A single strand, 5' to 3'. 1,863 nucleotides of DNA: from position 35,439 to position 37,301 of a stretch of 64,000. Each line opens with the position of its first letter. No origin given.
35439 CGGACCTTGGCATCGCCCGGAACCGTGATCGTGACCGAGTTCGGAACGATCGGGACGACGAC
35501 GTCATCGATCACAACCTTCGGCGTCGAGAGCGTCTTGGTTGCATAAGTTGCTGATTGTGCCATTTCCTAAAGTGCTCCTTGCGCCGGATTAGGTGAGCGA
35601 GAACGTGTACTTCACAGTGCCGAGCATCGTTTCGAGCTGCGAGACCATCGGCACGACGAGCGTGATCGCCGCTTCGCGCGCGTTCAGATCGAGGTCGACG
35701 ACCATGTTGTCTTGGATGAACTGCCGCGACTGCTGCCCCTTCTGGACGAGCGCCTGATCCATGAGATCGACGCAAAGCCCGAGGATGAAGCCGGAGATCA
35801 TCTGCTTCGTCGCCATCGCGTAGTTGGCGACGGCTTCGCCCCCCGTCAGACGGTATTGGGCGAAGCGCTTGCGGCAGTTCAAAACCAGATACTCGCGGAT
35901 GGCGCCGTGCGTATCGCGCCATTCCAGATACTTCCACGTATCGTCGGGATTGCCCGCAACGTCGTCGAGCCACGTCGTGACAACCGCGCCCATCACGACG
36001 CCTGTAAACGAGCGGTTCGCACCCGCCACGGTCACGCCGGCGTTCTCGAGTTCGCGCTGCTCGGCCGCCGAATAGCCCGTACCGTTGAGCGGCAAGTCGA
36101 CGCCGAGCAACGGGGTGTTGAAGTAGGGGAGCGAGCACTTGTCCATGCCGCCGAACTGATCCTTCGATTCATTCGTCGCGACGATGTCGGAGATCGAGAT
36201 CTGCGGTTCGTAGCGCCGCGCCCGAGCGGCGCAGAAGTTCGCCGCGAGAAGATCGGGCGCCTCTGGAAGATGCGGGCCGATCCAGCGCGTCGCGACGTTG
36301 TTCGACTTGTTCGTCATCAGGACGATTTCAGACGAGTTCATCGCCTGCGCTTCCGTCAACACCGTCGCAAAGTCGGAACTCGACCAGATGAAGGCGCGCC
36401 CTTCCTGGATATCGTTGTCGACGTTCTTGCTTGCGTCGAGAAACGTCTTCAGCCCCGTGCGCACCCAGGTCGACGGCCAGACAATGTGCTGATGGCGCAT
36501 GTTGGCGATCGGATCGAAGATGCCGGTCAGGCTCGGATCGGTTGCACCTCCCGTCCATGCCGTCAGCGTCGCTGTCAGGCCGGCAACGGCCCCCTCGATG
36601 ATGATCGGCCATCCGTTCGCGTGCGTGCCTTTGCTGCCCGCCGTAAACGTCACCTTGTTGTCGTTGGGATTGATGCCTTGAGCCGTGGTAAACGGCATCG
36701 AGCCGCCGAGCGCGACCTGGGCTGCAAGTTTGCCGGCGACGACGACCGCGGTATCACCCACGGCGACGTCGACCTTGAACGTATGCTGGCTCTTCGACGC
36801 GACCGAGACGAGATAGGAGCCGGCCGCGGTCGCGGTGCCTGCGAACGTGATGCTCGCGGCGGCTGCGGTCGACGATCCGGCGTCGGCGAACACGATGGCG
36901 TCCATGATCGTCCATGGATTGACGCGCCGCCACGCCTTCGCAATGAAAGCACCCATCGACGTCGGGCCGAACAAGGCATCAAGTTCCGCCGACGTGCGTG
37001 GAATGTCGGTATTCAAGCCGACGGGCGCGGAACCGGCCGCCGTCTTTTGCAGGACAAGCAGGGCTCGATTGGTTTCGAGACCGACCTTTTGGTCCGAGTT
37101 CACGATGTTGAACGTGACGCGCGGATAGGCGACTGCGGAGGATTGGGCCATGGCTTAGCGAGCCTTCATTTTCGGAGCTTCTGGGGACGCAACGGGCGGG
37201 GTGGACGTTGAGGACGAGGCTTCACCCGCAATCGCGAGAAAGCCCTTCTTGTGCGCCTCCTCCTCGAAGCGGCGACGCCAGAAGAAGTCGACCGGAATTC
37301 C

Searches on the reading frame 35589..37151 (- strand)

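Call 13: search_protein_families(library=phrogs, proteins=[window:35589-37151:-], max_evalue=0.01)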
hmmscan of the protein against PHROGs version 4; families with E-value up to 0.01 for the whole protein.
window:35589-37151:- (520 aa): 2 families
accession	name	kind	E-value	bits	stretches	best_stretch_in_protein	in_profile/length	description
phrog_165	-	tail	9.9e-43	147.3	2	7-312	12-311/493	tail sheath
phrog_5292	-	tail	7.5e-08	33.5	1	5-119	9-123/129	tail sheath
